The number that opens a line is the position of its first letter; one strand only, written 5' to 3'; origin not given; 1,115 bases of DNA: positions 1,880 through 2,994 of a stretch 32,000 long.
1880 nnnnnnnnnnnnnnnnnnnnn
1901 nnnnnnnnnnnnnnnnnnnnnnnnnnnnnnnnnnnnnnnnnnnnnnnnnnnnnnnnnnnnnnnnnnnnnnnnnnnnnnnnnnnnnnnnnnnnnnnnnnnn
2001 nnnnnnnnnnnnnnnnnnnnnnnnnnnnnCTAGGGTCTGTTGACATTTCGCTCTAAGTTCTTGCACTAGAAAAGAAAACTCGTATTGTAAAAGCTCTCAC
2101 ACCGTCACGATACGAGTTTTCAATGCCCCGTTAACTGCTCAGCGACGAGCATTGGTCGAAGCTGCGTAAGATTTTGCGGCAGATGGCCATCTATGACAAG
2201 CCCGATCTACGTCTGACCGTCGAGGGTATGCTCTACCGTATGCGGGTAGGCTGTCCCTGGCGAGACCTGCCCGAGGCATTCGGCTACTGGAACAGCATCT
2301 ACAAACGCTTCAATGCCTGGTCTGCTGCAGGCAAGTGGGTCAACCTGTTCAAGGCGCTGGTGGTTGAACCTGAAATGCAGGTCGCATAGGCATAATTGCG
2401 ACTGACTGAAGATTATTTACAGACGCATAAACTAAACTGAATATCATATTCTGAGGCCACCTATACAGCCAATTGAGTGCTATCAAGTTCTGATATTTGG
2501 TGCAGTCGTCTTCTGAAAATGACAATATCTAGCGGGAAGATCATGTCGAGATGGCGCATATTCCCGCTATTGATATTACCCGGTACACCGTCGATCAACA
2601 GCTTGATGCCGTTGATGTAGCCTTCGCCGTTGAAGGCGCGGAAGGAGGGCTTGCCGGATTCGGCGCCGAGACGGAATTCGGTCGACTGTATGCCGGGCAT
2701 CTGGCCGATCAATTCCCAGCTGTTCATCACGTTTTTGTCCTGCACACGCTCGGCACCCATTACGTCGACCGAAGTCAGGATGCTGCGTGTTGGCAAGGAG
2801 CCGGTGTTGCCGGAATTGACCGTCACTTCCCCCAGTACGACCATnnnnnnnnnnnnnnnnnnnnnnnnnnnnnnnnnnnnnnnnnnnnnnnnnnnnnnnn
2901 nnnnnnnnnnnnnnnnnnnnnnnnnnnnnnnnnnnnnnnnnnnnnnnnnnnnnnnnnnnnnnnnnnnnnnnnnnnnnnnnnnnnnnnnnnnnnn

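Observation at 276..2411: Family of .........-containing sites in both orientations; a 16-bp inverted repeat brackets the res-tnpR module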

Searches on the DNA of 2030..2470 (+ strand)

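Call 65: search_dna_similar(query=window:2030-2470:+, collection=plasmids, mode=distant, max_rows=12, max_evalue=0.001)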
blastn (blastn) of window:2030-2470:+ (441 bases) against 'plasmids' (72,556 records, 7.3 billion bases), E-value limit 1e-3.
Records with a match: 32; places in all: 47; records where one place covers at least 80% of the query: 0.
Best place of each record, by identity: 90-95% 1; 80-90% 6; 60-80% 25.
By first word of the organism name: Pseudomonas 8; Azotobacter 5; Aeromonas 3; Rhizobium 3; Methylomonas 2; Raoultella 1; Oceanisphaera 1; Stutzerimonas 1; Halomonas 1; Psychrobacter 1; and 6 more.
By predicted mobility (MOB-suite, as given by PLSDB): non-mobilizable 12; conjugative 12; mobilizable 8.
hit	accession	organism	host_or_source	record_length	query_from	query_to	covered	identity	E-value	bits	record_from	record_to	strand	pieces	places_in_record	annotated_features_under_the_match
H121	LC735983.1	Raoultella planticola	-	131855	1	351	80%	78.7%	2e-75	290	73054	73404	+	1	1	ISPa67: IS5-like element ISPa67 family transposase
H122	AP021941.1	Aeromonas veronii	-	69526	1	351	80%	78.7%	2e-75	290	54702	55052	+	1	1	DDE transposase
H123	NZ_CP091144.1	Pseudomonas avellanae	hazelnut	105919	1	351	80%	72.2%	3e-46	193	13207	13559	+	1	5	IS5 family transposase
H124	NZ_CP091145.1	Pseudomonas avellanae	hazelnut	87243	1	351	80%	72.2%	3e-46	193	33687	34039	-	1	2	IS5 family transposase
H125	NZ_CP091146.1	Pseudomonas avellanae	hazelnut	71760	1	351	80%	72.2%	3e-46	193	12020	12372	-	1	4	IS5 family transposase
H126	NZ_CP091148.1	Pseudomonas avellanae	hazelnut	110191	1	351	80%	72.2%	3e-46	193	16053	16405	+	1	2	IS5 family transposase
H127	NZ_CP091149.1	Pseudomonas avellanae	hazelnut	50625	1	351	80%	72.2%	3e-46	193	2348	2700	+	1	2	IS5 family transposase | type II toxin-antitoxin system RelE/ParE family toxin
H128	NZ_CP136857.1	Oceanisphaera sp. IT1-181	-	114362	1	344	78%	72.5%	1e-44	187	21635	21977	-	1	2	none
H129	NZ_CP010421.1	Azotobacter chroococcum NCIMB 8003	cell culture,soil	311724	1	330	75%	72.6%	6e-43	182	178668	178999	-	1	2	IS5 family transposase | hypothetical protein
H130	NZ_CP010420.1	Azotobacter chroococcum NCIMB 8003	cell culture,soil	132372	1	330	75%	72.3%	8e-42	178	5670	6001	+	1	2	IS5 family transposase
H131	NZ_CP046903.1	Stutzerimonas stutzeri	cell culture,particulate matter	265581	1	287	65%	80.6%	8e-67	260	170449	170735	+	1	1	none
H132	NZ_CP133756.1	Pseudomonas aeruginosa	Homo sapiens,sputum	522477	1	287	65%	80.6%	8e-67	260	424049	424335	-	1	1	none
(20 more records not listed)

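Call 67: get_annotated_region(hit=H121, flank=900)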
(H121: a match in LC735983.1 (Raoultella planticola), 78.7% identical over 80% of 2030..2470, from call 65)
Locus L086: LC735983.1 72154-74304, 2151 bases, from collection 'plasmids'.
description: Raoultella planticola 12CC3 plasmid p12CC3_GES-5 DNA, complete sequence
organism: Raoultella planticola (NCBI taxid 575)
taxonomy: Bacteria; Pseudomonadota; Gammaproteobacteria; Enterobacterales; Enterobacteriaceae; Raoultella; Raoultella planticola
host: -; source: -; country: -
typing (MOB-suite, as given by PLSDB): mobilizable; replicon IncFII,IncR,rep_cluster_2183; relaxase MOBF
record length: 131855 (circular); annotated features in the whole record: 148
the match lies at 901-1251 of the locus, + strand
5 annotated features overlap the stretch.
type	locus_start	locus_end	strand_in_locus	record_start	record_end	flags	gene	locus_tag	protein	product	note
CDS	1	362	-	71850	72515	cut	-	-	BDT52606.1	hypothetical protein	-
CDS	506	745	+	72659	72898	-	-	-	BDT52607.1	hypothetical protein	-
CDS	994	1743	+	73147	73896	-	ISPa67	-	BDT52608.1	IS5-like element ISPa67 family transposase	-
CDS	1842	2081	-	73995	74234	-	-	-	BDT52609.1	hypothetical protein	-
CDS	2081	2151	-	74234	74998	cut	parB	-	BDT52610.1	chromosome partitioning protein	-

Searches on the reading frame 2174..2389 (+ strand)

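Call 9: search_protein_families(library=ncbifam, proteins=[window:2174-2389:+], max_evalue=0.01)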
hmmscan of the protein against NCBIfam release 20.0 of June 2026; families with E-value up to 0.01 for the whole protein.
window:2174-2389:+ (71 aa): 1 family
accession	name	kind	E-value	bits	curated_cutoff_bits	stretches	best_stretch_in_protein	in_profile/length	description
NF033580.1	transpos_IS5_3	equivalog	7.6e-20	71.5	110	1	9-65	28-84/258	IS5 family transposase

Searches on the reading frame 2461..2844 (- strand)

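Call 9: search_protein_families(library=ncbifam, proteins=[window:2461-2844:-], max_evalue=0.01)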
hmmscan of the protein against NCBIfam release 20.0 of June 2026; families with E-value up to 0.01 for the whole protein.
window:2461-2844:- (127 aa): 1 family
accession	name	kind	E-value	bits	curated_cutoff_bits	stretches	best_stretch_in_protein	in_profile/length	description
TIGR01785.1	TonB-hemin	subfamily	0.007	14.8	316.85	1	5-96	2-88/677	TonB-dependent heme/hemoglobin receptor family protein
